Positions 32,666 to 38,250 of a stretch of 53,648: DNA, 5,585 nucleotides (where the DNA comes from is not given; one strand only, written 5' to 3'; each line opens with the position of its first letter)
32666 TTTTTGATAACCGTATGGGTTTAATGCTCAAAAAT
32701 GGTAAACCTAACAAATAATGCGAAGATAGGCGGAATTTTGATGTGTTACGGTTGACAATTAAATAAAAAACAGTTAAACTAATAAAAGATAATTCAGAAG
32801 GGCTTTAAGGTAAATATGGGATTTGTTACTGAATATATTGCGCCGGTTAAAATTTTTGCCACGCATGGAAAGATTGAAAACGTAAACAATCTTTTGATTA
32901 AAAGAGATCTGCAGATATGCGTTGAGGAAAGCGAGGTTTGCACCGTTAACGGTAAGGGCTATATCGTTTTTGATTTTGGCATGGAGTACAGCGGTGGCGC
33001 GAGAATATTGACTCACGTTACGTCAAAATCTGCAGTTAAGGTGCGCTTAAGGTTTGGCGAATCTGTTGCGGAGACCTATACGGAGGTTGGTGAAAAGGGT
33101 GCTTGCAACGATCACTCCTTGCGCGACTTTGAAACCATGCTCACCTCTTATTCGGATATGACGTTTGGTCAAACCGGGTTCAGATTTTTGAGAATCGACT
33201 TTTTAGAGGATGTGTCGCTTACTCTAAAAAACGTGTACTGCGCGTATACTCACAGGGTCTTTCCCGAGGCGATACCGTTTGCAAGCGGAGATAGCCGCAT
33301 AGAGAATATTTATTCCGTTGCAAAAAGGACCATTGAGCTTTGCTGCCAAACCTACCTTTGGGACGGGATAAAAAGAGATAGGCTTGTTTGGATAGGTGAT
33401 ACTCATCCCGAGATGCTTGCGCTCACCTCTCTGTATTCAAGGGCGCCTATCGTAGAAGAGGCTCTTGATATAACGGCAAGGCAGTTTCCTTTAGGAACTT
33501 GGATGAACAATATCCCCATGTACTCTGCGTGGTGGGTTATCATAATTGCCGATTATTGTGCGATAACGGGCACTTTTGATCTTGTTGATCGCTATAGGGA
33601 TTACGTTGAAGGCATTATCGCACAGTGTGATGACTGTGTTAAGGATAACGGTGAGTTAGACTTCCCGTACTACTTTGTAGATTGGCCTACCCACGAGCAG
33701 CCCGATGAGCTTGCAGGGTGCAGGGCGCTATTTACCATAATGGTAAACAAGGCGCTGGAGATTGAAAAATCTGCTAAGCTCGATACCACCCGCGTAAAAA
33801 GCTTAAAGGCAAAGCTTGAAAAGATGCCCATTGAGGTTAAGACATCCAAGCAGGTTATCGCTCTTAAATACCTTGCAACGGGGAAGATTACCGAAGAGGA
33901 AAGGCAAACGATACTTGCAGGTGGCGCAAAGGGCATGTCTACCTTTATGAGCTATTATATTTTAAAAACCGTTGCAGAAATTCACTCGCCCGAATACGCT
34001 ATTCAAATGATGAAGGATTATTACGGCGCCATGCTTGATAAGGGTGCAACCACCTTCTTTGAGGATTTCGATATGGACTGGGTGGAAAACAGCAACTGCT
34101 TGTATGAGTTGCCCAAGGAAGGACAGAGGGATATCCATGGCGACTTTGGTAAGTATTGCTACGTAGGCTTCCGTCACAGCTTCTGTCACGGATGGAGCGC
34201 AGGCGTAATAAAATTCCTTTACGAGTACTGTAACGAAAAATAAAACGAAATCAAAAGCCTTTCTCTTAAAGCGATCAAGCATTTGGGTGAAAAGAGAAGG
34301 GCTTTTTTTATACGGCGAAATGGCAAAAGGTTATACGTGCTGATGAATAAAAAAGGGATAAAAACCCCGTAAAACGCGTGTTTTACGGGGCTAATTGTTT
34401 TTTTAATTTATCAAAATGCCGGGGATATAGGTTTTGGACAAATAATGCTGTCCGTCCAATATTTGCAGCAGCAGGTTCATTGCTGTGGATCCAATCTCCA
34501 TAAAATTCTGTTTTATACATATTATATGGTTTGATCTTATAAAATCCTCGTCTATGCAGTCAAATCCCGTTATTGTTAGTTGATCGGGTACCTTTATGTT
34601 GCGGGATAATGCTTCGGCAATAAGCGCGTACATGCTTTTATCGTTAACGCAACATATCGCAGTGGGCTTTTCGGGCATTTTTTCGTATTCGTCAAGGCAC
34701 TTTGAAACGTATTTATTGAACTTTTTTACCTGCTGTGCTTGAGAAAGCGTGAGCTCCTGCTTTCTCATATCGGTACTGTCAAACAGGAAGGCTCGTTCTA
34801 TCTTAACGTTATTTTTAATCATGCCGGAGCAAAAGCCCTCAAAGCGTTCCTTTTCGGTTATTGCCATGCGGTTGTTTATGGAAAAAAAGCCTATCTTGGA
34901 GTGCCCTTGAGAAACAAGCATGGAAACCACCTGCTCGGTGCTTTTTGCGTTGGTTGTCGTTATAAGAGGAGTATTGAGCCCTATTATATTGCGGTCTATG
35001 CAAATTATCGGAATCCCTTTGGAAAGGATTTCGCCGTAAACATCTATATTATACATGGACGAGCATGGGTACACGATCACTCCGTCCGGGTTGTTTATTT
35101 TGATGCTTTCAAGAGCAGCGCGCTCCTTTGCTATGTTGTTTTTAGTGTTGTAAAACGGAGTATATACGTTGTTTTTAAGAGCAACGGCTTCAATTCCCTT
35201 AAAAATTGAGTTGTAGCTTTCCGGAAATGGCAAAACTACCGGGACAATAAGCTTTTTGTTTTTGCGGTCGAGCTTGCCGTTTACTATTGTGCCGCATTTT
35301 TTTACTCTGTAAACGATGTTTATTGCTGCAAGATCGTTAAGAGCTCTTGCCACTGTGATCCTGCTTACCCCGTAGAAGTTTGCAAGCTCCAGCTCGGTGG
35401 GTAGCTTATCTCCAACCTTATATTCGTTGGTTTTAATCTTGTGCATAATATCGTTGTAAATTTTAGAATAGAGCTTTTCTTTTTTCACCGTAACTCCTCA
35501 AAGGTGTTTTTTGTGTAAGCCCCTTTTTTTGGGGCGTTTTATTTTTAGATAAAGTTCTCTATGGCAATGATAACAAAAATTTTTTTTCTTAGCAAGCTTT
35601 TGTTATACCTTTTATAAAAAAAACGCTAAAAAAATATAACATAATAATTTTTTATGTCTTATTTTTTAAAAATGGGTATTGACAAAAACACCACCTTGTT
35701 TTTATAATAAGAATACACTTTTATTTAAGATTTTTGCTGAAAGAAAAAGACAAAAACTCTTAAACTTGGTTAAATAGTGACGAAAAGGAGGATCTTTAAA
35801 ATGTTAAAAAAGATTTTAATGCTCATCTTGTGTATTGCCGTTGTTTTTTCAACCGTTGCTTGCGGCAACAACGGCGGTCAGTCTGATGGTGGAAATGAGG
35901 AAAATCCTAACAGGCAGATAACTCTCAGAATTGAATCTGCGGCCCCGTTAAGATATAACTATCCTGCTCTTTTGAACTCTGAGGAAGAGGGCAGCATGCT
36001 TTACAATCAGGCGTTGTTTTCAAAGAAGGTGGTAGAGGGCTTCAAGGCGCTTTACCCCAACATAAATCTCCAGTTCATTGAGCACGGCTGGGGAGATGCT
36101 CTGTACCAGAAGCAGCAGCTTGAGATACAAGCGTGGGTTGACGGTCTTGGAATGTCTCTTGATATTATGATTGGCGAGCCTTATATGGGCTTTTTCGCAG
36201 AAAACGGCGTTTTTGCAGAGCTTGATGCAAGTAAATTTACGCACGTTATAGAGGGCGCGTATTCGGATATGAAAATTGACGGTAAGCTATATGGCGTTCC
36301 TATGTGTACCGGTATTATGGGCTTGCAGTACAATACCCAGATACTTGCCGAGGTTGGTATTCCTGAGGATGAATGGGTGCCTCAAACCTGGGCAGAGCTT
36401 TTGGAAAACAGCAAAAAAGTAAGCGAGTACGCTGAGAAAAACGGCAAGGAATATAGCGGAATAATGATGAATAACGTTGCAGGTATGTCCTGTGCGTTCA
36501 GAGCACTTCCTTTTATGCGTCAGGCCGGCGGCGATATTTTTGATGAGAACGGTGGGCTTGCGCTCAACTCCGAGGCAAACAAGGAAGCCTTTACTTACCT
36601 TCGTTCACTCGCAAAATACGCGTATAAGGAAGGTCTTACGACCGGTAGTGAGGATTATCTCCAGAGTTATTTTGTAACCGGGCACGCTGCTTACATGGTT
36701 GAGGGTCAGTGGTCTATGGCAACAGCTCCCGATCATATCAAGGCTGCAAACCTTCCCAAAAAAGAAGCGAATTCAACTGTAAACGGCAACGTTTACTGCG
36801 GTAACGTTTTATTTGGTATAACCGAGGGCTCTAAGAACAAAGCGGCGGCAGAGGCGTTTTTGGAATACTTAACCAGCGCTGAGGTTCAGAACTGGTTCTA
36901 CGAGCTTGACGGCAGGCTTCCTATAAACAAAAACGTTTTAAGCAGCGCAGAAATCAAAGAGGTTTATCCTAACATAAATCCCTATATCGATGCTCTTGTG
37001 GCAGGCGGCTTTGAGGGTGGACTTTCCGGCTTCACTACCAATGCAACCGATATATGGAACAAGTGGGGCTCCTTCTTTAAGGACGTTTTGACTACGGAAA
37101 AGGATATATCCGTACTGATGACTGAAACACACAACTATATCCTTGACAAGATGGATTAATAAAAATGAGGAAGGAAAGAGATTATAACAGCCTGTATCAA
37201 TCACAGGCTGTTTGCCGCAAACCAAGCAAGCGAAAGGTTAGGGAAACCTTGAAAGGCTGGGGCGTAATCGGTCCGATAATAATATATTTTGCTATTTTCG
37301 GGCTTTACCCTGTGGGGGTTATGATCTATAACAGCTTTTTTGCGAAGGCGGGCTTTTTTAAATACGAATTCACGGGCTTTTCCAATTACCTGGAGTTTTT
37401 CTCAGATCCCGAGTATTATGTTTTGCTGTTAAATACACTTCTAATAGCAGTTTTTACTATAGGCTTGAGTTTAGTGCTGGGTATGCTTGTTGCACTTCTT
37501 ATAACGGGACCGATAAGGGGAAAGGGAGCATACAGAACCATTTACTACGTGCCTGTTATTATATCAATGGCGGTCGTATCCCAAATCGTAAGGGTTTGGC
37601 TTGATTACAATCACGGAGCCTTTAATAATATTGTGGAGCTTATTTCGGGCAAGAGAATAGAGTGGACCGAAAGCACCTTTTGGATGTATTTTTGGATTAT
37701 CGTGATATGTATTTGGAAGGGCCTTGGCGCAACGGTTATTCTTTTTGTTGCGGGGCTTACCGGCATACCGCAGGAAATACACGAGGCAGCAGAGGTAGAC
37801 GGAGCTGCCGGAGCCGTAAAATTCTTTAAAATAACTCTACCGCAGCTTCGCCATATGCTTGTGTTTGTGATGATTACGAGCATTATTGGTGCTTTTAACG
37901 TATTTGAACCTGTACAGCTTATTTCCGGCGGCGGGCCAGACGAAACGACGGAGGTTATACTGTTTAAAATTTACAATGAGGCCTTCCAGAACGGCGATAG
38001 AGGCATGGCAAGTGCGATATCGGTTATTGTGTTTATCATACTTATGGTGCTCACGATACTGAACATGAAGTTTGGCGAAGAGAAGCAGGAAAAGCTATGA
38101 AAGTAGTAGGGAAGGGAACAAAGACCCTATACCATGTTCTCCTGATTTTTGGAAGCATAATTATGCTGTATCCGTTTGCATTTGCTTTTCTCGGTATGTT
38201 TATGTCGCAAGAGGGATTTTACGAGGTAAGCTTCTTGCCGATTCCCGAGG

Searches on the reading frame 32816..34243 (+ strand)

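Call 3: search_protein_families(library=pfam, proteins=[window:32816-34243:+], max_evalue=0.01)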
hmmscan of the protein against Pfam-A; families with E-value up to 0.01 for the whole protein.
window:32816-34243:+ (475 aa): 2 families
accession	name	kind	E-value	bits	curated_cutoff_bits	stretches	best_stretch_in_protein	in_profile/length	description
PF17389.8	Bac_rhamnosid6H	-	1.1e-09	38.5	24.5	2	155-239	6-91/339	Bacterial alpha-L-rhamnosidase 6 hairpin glycosidase domain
PF05592.18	Bac_rhamnosid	-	0.0032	17.8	22.2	0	47-131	5-88/102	Bacterial alpha-L-rhamnosidase concanavalin-like domain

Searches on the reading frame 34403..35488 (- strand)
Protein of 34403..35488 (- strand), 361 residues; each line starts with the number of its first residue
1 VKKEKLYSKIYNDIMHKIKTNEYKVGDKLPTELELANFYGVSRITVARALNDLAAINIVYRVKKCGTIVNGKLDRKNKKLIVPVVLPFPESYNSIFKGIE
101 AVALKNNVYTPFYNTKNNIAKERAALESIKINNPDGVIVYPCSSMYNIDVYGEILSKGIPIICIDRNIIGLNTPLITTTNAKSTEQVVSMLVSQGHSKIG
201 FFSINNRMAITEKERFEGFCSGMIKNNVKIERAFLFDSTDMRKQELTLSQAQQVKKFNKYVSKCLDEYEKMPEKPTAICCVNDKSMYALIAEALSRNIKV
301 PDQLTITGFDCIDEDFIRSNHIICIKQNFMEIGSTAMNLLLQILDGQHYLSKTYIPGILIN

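Call 3: search_protein_families(library=pfam, proteins=[window:34403-35488:-], max_evalue=0.01)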
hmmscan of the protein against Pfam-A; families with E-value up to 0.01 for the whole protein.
window:34403-35488:- (361 aa): 6 families
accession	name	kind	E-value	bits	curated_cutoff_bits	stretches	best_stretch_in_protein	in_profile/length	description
PF00392.27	GntR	-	4.8e-17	61.8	27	1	6-69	1-64/64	Bacterial regulatory proteins, gntR family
PF13377.12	Peripla_BP_3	-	7.7e-16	59.1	26.5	1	189-348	2-149/167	Periplasmic binding protein-like domain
PF13407.12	Peripla_BP_4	-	1.2e-14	54.9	35.1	1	93-347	13-257/258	Periplasmic binding protein domain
PF00532.27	Peripla_BP_1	-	1.3e-07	31.9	22.2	1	87-343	14-260/281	Periplasmic binding proteins and sugar binding domain of LacI family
PF00318.25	Ribosomal_S2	-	2.6e-05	24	26.1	1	219-300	88-175/216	Ribosomal protein S2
PF13545.12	HTH_Crp_2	-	0.0019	18.5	27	1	31-61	24-55/70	Crp-like helix-turn-helix domain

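Call 4: search_protein_families(library=ncbifam, proteins=[window:34403-35488:-], max_evalue=0.01)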
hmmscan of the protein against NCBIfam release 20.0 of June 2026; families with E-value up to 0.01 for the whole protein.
window:34403-35488:- (361 aa): 40 families (the best 25 are shown)
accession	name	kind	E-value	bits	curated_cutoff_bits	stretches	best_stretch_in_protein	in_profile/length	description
NF047341.1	lactose_RbsR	equivalog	7.4e-20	71.5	382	1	73-347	56-309/331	ribose utilization transcriptional repressor RbsR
NF008269.0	PRK11041.1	equivalog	2.1e-19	69.7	436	1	36-349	16-320/342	DNA-binding transcriptional regulator CytR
TIGR02018.2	his_ut_repres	equivalog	1.9e-17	63.4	220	1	7-72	1-66/226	histidine utilization transcriptional repressor HutC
NF007979.0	PRK10703.1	equivalog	2.2e-15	56.6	501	1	97-344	79-309/341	HTH-type transcriptional repressor PurR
NF052440.1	TransRegGNTRPSEAE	equivalog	5.7e-15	55.2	400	1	33-349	9-316/333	HTH-type transcriptional regulator GntR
NF052282.1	PLP_TF_PdxR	equivalog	8.8e-14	51.4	320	1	6-79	2-75/448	MocR-like pyridoxine biosynthesis transcription factor PdxR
TIGR01481.1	ccpA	equivalog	1.1e-13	51.3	442.35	1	91-347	74-310/330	catabolite control protein A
TIGR02404.1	trehalos_R_Bsub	equivalog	1.7e-13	50.7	211.95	1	7-78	2-70/233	trehalose operon repressor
TIGR02417.1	fruct_sucro_rep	subfamily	3.6e-13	49.5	389.55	1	90-349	73-312/327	D-fructose-responsive transcription factor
NF051853.1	TransRegUriRCory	equivalog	5e-13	48.9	550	1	31-235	2-213/327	transcriptional regulator UriR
NF041547.1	GntR_LSA1692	equivalog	7.2e-13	48.7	275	1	6-69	2-65/233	GntR family transcriptional regulator, LSA1692 subfamily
NF008452.0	PRK11303.1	equivalog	1.7e-12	47.2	385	1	91-349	75-313/332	catabolite repressor/activator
NF047913.1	TransRegIdnR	equivalog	1.6e-11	44.1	500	1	92-350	78-315/331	DNA-binding transcriptional regulator IdnR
NF008491.0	PRK11402.1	subfamily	2.5e-11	43.5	269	1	4-72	10-78/243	GntR family transcriptional regulator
NF007292.0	PRK09764.1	equivalog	3.3e-11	42.8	281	1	1-70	1-70/240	GntR family transcriptional regulator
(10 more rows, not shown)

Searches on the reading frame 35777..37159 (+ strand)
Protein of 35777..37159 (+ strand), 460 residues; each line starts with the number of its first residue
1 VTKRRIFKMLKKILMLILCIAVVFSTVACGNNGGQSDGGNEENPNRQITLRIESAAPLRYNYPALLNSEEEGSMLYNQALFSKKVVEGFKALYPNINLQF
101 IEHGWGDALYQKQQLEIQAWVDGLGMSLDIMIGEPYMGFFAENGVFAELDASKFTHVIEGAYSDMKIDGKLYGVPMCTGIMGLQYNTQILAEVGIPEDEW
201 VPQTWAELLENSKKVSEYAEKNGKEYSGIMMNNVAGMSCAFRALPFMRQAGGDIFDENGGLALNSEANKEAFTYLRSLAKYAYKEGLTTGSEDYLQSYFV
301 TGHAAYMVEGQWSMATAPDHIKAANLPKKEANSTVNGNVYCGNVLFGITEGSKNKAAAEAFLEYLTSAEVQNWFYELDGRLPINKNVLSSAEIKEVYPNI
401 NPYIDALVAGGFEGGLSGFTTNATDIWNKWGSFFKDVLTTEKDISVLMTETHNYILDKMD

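Call 3: search_protein_families(library=pfam, proteins=[window:35777-37159:+], max_evalue=0.01)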
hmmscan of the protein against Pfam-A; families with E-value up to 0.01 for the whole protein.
window:35777-37159:+ (460 aa): 4 families
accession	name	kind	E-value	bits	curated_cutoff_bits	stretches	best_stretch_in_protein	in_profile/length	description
PF13416.11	SBP_bac_8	-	4.9e-31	109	27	1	89-395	6-273/279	Bacterial extracellular solute-binding protein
PF01547.30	SBP_bac_1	-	2e-28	100.7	26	1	81-371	10-306/307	Bacterial extracellular solute-binding protein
PF13343.11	SBP_bac_6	-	8.1e-07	29.2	24.6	1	126-210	10-88/245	Bacterial extracellular solute-binding protein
PF13531.11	SBP_bac_11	-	0.0011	19.2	25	1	314-374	165-221/227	Bacterial extracellular solute-binding protein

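Call 4: search_protein_families(library=ncbifam, proteins=[window:35777-37159:+], max_evalue=0.01)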
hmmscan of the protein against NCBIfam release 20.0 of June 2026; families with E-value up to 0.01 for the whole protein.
window:35777-37159:+ (460 aa): 4 families
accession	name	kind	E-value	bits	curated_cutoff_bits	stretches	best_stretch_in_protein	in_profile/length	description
TIGR03850.1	bind_CPR_0540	equivalog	7.2e-11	41.3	299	1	167-398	147-379/437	carbohydrate ABC transporter substrate-binding protein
NF053763.1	ABCarbgalBndGanS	equivalog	1.6e-09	37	700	1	132-395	97-356/420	galactooligosaccharide ABC transporter substrate-binding protein GanS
NF007011.0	PRK09474.1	equivalog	4.4e-09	35.6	291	1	136-365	92-310/396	maltose/maltodextrin ABC transporter substrate-binding protein MalE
NF008633.1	PRK11622.1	subfamily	0.0025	16.8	203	1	265-373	225-332/397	ABC transporter substrate-binding protein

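Call 89: search_solved_structures(query=window:35777-37156:+, max_evalue=0.00001)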
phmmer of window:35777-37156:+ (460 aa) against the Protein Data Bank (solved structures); distinct sequences matched with E-value up to 0.00001: 42.
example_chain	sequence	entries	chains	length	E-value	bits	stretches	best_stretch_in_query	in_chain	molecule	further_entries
3jzj_A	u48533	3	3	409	2.3e-16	62.7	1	84-391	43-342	Acarbose/maltose binding protein GacH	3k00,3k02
3k01_A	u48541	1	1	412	2.4e-16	62.7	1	84-391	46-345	Acarbose/maltose binding protein GacH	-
6dtq_A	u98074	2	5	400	5.7e-16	61.5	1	82-401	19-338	maltose-binding protein MalE3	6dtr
2fnc_A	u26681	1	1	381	4.7e-14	55.1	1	84-390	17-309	maltose ABC transporter, periplasmic maltose-binding protein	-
6dts_A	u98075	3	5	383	4.8e-14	55.1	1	84-390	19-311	maltose-binding protein MalE2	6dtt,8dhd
8art_A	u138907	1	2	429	1.2e-12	50.5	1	75-409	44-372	Putative secreted maltose-binding protein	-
5tu0_A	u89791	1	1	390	1.3e-12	50.4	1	124-394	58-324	Lmo2125 protein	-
5ysb_A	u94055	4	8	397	1.4e-12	50.3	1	157-377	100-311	Lin1841 protein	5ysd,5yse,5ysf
6dtu_A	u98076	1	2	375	1.5e-12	50.2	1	122-390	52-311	maltose-binding protein MalE1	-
2gha_A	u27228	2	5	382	1.6e-12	50.1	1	122-390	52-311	maltose ABC transporter, periplasmic maltose-binding protein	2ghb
3quf_A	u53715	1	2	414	1.5e-10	43.6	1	140-399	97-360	Extracellular solute-binding protein, family 1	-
7nbz_A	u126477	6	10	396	1.7e-10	43.4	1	83-398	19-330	Sulfoquinovosyl binding protein | Sulfoquinovosyl glycerol-binding protein SmoF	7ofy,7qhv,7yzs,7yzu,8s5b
4qrz_A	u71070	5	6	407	2.4e-10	42.9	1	89-315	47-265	ABC-TYPE SUGAR TRANSPORTER | ABC transporter, substrate binding protein (Sugar)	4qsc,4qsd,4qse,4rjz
9xf5_A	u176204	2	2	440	9.2e-10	41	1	6-407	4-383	ABC transporter substrate-binding protein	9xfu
1urd_A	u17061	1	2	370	3.1e-09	39.3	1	123-404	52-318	MALTOSE-BINDING PROTEIN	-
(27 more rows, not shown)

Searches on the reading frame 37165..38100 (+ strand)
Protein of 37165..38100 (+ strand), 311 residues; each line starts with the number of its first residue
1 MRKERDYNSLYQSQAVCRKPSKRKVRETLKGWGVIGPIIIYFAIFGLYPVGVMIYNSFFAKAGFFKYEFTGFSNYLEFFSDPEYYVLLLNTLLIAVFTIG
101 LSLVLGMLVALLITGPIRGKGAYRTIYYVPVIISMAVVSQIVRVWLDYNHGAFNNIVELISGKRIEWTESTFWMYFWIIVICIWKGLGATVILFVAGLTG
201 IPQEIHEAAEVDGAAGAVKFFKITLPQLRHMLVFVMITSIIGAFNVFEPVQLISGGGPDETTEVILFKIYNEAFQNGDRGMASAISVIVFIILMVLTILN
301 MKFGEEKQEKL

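Call 3: search_protein_families(library=pfam, proteins=[window:37165-38100:+], max_evalue=0.01)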
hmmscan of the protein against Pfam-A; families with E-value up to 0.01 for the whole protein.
window:37165-38100:+ (311 aa): 1 family
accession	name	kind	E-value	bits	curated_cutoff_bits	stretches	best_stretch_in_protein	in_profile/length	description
PF00528.27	BPD_transp_1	-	2.6e-12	47.3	26.4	1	103-299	2-174/184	Binding-protein-dependent transport system inner membrane component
